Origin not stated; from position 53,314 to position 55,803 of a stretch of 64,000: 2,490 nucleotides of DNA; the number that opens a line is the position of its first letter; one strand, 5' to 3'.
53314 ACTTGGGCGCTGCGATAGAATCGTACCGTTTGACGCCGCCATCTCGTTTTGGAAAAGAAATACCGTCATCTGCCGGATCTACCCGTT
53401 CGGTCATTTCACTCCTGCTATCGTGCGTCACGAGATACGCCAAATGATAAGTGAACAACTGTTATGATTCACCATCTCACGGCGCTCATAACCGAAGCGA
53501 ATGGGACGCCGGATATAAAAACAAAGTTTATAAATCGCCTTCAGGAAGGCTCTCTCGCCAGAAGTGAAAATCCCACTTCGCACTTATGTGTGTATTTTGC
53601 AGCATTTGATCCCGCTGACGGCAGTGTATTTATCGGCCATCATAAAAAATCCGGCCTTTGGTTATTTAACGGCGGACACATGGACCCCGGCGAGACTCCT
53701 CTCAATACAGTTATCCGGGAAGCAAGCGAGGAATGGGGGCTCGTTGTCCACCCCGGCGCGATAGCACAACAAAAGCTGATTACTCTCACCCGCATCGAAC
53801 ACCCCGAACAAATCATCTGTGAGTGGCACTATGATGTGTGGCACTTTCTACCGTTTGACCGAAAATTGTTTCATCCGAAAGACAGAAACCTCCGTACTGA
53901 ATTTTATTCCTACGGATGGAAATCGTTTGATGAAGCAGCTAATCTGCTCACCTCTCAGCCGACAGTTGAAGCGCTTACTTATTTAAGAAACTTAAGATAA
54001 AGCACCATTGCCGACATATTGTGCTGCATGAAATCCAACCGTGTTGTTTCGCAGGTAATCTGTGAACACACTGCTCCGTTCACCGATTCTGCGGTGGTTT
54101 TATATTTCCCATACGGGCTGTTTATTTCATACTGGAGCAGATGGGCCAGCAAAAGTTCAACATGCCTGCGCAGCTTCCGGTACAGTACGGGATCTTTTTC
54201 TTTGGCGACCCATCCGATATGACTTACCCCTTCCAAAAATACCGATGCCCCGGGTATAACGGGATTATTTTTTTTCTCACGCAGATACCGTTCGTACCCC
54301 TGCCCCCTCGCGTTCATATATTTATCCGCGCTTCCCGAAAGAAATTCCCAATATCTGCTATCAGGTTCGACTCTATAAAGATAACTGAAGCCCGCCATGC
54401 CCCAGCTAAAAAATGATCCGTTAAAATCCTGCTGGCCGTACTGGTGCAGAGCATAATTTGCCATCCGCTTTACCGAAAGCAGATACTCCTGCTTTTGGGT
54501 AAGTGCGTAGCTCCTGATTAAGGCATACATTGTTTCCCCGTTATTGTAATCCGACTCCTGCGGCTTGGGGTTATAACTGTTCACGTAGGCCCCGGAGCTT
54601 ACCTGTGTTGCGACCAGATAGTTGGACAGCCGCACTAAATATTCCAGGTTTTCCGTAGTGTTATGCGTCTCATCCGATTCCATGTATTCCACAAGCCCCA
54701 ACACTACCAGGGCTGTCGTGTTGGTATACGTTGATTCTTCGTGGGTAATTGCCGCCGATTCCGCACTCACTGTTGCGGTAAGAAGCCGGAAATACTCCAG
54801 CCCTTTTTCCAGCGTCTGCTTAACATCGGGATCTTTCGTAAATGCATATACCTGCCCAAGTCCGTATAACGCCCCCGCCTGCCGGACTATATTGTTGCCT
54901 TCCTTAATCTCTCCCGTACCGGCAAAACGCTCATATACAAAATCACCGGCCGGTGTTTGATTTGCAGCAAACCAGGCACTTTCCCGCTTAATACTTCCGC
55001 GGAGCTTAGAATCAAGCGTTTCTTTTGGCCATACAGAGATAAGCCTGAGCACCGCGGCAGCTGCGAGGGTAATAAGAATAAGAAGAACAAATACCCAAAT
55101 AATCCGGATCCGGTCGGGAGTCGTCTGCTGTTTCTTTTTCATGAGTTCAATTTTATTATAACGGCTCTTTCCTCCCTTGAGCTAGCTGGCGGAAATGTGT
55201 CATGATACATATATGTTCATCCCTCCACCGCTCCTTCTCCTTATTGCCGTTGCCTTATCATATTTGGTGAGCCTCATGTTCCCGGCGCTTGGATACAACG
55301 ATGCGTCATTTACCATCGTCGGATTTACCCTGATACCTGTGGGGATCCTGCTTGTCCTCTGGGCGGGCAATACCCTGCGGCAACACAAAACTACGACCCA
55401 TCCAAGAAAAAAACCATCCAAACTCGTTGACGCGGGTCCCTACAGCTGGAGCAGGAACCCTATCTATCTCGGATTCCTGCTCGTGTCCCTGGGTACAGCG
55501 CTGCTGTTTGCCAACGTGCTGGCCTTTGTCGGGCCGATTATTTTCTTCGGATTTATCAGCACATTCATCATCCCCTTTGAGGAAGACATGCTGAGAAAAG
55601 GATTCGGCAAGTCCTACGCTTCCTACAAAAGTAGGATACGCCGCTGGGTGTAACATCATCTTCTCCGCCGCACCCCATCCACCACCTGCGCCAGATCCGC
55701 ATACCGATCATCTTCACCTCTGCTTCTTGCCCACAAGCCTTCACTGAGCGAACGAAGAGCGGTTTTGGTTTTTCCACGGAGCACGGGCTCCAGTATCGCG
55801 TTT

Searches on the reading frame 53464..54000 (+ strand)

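Call 12: search_protein_families(library=pfam, proteins=[window:53464-54000:+], max_evalue=0.001)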
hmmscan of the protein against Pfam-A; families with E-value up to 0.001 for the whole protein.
window:53464-54000:+ (178 aa): 1 family
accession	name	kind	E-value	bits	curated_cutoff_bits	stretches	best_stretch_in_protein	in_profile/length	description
PF00293.34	NUDIX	-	1.2e-09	38.7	21.1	1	55-160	17-119/134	NUDIX domain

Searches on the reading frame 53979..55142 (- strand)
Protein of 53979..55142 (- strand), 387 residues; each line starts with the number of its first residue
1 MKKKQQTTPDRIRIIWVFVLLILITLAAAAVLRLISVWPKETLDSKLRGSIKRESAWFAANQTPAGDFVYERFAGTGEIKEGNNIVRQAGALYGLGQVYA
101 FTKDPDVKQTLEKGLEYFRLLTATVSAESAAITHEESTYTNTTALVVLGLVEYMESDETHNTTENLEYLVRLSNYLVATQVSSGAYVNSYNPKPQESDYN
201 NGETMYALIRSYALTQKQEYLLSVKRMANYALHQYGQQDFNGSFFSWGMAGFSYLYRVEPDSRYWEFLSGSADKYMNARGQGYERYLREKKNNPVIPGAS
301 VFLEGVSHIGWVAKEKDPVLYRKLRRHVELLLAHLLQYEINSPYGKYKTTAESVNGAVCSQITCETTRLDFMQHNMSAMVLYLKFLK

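Call 12: search_protein_families(library=pfam, proteins=[window:53979-55142:-], max_evalue=0.001)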
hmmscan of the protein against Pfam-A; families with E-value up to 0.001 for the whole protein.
window:53979-55142:- (387 aa): 1 family
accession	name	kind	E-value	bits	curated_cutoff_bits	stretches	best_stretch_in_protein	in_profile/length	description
PF07470.19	Glyco_hydro_88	-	0.00039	20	26.6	0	191-279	21-110/352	Glycosyl Hydrolase Family 88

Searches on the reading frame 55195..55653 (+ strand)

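Call 12: search_protein_families(library=pfam, proteins=[window:55195-55653:+], max_evalue=0.001)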
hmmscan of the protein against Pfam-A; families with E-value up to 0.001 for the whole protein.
window:55195-55653:+ (152 aa): 3 families
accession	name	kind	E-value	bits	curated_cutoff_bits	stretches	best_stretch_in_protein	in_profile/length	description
PF04191.18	PEMT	-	1.4e-15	58.1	25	1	40-139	3-104/105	Phospholipid methyltransferase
PF04140.19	ICMT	-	1.5e-07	32.2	24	1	50-132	8-92/95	Isoprenylcysteine carboxyl methyltransferase (ICMT) family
PF06966.17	DUF1295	-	1.7e-06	28.1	20.4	1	37-147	118-234/235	Protein of unknown function (DUF1295)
